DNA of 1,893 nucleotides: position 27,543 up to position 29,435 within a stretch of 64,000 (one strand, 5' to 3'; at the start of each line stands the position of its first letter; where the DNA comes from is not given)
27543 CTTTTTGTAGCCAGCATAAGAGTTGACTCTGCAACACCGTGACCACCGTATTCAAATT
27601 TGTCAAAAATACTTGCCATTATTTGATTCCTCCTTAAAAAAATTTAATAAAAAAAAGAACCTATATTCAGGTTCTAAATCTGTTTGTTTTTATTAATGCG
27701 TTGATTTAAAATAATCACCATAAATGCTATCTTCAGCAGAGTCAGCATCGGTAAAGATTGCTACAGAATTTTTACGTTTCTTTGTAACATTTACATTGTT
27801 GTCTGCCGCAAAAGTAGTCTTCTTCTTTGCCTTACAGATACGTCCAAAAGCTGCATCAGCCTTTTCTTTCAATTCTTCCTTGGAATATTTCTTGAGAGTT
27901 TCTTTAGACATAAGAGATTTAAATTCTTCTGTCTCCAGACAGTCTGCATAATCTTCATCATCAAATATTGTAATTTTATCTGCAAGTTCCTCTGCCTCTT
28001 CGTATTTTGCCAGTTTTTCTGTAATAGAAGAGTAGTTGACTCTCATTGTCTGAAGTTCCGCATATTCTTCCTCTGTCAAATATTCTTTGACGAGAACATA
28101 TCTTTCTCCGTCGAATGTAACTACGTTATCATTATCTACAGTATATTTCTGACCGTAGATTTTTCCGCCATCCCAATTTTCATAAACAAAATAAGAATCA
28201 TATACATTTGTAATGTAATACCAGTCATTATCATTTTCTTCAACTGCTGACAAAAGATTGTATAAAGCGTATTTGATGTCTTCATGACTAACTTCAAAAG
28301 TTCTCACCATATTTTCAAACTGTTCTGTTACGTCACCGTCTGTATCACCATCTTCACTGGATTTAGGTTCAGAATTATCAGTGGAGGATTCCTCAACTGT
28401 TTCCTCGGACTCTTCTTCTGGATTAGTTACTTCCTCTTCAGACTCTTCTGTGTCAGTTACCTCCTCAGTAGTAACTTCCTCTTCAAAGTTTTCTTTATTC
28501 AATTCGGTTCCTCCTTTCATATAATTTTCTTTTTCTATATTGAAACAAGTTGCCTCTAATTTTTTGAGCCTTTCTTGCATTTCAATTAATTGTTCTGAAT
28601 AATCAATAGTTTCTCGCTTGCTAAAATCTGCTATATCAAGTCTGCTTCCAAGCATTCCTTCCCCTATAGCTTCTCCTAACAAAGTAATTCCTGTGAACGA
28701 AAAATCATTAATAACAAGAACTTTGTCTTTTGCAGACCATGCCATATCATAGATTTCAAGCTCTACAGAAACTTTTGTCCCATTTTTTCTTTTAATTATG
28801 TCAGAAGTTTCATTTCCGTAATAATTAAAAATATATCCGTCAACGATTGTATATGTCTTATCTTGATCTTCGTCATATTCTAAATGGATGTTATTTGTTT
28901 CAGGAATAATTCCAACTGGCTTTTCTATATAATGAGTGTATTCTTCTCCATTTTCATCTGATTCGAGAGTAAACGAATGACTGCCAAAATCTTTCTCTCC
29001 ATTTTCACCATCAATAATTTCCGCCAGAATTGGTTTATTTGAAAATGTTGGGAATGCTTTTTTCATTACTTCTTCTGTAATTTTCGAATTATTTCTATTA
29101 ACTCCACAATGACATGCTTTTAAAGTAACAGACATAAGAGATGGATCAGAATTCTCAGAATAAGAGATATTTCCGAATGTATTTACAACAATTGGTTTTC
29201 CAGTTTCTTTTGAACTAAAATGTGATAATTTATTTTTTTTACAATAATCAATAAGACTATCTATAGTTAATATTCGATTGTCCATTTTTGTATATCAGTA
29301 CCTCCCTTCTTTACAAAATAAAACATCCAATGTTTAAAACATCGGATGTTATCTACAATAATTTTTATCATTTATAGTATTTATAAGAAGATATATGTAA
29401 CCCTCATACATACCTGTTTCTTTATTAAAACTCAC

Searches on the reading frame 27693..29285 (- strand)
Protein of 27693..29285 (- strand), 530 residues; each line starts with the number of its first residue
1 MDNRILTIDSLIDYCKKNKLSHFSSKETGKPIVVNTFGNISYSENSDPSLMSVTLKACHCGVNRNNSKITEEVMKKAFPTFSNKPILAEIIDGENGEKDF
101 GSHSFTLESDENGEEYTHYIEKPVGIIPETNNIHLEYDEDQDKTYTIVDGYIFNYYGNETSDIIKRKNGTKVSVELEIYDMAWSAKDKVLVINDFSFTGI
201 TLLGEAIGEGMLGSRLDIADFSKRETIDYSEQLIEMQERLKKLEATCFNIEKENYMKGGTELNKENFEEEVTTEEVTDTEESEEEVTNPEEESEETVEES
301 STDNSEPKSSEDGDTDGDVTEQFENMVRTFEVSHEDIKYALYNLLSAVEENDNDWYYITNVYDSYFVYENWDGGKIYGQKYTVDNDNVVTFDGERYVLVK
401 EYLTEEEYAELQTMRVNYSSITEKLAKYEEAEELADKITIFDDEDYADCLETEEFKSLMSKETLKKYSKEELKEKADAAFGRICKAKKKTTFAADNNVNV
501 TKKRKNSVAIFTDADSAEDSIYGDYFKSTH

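Call 15: search_protein_families(library=phrogs, proteins=[window:27693-29285:-], max_evalue=0.001)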
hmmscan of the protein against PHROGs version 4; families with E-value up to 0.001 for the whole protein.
window:27693-29285:- (530 aa): 1 family
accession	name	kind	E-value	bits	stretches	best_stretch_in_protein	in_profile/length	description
phrog_3313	-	unknown function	5.4e-59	201.5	1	39-518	12-465/480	-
